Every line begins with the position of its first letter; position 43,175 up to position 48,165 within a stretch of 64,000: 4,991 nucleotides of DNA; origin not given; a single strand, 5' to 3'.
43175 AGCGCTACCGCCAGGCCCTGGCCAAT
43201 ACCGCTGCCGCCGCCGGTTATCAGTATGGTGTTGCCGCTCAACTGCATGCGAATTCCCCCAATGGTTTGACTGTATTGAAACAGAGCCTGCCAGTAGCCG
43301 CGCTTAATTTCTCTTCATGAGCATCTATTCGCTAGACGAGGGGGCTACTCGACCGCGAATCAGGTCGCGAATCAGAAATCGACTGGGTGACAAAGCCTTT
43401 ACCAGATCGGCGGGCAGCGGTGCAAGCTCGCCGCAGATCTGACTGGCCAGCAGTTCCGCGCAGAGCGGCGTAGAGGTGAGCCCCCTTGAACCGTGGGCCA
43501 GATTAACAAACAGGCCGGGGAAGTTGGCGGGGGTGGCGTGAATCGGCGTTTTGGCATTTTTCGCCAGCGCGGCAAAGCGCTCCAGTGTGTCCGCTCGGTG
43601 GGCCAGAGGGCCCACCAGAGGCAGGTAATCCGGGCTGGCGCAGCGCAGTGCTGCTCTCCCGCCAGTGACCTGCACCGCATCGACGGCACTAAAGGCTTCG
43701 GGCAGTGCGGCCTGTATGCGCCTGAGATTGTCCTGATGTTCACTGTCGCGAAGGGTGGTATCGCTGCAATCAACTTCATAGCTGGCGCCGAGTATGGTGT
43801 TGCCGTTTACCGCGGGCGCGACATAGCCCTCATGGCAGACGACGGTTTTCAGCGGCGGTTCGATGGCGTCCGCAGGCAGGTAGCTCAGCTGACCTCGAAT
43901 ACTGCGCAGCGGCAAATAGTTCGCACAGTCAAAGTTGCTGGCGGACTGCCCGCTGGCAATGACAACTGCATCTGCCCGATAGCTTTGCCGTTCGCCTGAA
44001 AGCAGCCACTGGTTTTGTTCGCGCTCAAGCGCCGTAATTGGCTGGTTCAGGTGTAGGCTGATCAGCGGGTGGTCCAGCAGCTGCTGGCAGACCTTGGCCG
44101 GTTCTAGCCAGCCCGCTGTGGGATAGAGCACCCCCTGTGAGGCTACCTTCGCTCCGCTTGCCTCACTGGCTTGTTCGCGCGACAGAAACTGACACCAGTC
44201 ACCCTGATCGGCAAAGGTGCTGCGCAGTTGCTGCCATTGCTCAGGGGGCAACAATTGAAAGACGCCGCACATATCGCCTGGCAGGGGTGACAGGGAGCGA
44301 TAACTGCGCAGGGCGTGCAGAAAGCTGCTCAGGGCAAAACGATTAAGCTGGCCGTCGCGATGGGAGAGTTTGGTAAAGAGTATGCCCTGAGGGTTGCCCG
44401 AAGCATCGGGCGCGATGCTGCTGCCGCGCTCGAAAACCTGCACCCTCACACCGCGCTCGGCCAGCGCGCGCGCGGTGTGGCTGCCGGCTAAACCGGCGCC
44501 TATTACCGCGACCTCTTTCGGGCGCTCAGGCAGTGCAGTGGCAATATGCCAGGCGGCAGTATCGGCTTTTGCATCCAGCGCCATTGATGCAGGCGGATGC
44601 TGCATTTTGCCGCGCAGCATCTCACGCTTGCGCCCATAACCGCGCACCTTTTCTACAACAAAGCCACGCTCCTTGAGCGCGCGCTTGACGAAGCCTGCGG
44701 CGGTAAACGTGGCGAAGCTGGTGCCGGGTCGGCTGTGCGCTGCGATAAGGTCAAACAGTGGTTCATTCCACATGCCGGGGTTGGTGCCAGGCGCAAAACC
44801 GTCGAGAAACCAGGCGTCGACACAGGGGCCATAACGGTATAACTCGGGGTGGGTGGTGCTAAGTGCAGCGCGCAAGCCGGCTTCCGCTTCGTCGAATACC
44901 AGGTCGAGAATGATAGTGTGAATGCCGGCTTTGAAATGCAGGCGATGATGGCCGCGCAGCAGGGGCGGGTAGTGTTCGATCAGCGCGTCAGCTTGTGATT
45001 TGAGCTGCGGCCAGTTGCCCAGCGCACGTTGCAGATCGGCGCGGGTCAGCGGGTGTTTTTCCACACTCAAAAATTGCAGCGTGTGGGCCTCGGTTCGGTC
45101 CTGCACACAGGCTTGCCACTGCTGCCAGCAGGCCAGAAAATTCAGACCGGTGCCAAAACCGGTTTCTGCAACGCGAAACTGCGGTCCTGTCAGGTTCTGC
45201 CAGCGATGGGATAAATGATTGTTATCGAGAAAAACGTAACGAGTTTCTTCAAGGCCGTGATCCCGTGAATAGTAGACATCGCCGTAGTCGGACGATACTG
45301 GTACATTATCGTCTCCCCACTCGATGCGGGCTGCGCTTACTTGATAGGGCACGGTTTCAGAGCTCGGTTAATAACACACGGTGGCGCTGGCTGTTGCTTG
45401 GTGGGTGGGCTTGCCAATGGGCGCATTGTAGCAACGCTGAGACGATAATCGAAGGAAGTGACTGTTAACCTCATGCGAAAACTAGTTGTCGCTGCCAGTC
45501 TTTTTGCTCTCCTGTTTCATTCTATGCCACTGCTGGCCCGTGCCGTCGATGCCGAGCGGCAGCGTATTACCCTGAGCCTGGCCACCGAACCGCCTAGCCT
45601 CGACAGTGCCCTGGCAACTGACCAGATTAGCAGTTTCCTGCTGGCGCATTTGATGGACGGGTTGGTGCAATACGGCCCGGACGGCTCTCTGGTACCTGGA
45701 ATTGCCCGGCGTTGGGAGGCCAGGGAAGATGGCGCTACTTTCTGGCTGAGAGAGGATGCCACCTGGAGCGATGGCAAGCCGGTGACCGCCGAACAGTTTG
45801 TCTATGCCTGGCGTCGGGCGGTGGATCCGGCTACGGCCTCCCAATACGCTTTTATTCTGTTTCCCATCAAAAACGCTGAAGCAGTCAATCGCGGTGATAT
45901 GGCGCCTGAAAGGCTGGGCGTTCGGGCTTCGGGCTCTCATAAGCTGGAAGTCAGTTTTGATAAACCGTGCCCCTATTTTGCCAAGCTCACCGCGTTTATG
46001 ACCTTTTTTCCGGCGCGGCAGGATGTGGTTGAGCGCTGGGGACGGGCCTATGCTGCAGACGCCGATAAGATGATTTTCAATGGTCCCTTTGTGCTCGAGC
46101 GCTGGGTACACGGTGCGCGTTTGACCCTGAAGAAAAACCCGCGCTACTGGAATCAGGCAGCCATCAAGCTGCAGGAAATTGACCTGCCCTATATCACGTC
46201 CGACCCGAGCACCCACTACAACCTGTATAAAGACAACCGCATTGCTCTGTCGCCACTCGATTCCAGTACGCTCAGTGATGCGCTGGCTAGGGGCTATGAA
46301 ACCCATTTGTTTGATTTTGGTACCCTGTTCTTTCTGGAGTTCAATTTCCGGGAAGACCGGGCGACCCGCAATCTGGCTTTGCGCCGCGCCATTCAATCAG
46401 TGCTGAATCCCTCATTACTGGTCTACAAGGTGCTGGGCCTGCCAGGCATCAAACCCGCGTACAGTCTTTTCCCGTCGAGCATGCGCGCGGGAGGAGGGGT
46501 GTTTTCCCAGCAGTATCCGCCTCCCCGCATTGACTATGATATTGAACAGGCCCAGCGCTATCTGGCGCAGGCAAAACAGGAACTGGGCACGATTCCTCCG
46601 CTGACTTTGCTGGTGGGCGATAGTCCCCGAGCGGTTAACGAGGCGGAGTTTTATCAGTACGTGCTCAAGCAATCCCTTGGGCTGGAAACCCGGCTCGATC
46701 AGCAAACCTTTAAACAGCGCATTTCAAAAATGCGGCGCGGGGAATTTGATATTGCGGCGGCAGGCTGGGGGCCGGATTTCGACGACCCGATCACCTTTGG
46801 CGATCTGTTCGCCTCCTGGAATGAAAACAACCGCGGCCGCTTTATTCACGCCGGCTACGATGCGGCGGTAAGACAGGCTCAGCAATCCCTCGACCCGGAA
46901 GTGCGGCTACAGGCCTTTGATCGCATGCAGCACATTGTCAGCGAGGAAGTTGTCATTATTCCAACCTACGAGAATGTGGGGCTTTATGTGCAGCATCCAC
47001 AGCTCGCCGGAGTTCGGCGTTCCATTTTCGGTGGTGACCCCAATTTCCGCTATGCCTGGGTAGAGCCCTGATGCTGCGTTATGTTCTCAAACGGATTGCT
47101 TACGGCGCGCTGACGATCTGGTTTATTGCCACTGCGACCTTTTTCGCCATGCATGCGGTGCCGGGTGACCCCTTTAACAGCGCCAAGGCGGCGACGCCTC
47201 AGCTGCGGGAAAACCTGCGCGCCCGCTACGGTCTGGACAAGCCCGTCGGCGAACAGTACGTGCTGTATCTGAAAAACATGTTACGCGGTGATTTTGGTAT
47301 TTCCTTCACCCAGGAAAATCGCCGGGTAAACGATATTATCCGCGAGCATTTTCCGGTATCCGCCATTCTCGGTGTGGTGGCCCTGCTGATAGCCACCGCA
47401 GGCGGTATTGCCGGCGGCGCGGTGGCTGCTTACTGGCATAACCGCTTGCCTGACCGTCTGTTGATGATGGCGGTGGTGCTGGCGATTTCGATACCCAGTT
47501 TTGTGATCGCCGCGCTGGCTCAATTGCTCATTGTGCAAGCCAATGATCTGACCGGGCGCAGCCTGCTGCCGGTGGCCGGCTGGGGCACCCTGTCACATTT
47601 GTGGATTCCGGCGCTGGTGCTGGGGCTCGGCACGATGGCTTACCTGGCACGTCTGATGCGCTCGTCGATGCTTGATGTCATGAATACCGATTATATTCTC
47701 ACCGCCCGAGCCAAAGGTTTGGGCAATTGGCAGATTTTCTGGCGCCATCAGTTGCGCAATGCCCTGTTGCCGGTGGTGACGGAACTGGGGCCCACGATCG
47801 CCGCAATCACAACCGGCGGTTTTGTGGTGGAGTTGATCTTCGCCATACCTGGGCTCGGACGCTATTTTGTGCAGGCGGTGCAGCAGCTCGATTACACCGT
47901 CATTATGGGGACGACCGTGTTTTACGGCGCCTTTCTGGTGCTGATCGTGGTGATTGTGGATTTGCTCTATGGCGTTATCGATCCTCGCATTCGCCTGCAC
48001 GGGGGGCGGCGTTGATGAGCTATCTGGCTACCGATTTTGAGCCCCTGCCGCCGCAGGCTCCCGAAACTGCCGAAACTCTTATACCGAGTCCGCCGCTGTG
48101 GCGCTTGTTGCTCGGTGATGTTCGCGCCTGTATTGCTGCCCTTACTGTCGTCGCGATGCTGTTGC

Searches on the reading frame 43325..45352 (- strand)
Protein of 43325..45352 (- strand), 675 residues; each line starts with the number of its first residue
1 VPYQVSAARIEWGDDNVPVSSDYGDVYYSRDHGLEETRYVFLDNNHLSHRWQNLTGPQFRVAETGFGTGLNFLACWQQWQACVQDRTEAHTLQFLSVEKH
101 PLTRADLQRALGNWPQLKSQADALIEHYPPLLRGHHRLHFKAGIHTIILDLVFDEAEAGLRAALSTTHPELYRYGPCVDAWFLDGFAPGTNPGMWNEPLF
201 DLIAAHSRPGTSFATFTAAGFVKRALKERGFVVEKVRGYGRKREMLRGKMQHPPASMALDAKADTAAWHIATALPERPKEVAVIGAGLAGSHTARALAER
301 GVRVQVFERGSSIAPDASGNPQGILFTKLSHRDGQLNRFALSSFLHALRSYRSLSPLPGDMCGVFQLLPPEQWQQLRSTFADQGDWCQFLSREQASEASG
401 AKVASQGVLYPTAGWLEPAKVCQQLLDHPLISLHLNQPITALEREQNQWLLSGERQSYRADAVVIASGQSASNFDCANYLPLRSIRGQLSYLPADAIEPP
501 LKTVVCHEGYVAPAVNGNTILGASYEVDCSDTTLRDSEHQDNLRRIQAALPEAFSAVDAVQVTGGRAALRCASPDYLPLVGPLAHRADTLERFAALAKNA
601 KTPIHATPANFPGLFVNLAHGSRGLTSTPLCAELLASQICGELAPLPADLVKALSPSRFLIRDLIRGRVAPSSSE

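Call 13: search_protein_families(library=pfam, proteins=[window:43325-45352:-], max_evalue=0.0001)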
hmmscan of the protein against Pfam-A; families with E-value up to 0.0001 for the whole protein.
window:43325-45352:- (675 aa): 6 families
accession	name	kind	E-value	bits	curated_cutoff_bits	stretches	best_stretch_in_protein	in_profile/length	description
PF01266.30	DAO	-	9.6e-48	163.9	27.9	1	281-637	2-352/353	FAD dependent oxidoreductase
PF05430.17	Methyltransf_30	-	2.8e-31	108.4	22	1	116-250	2-123/124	S-adenosyl-L-methionine-dependent methyltransferase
PF07992.20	Pyr_redox_2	-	6.3e-10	39.4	26.1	1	280-477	2-117/291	Pyridine nucleotide-disulphide oxidoreductase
PF13450.12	NAD_binding_8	-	3.9e-07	30.7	21.9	1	283-318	1-36/68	NAD(P)-binding Rossmann-like domain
PF13738.12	Pyr_redox_3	-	1.1e-05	25.3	30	0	423-469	88-134/305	Pyridine nucleotide-disulphide oxidoreductase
PF03486.20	HI0933_like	-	1.5e-05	25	50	0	280-313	2-35/244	HI0933-like protein Rossmann domain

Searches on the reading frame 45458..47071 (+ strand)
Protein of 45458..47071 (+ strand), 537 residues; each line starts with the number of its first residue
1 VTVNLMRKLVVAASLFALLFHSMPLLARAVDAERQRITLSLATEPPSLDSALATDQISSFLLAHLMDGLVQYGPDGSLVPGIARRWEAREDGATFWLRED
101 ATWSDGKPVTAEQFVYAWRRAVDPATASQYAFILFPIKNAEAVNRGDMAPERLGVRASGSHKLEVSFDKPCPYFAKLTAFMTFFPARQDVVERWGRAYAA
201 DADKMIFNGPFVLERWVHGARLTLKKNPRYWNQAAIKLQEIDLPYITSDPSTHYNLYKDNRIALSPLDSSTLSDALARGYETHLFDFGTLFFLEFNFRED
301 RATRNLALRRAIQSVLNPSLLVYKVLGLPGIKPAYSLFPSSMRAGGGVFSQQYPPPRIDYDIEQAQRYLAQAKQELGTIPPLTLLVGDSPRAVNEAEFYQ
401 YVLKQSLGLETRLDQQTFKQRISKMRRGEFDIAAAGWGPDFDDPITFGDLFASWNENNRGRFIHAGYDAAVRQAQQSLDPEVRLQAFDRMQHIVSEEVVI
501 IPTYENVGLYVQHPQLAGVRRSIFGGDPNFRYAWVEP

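Call 13: search_protein_families(library=pfam, proteins=[window:45458-47071:+], max_evalue=0.0001)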
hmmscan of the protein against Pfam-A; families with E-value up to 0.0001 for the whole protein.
window:45458-47071:+ (537 aa): 1 family
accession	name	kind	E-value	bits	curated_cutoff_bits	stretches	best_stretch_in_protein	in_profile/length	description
PF00496.27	SBP_bac_5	-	6.2e-64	216.8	32.4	1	78-457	2-366/368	Bacterial extracellular solute-binding proteins, family 5 Middle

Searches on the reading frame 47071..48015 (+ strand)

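Call 13: search_protein_families(library=pfam, proteins=[window:47071-48015:+], max_evalue=0.0001)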
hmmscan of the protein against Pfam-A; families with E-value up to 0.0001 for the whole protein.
window:47071-48015:+ (314 aa): 2 families
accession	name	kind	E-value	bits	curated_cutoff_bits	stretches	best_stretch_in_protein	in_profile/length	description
PF00528.27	BPD_transp_1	-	7.3e-42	143.6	26.4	1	112-308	1-183/184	Binding-protein-dependent transport system inner membrane component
PF19300.4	BPD_transp_1_N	-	3.6e-11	43.7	23.8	1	1-96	1-109/114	Binding-prot-dependent transport system membrane comp, N-term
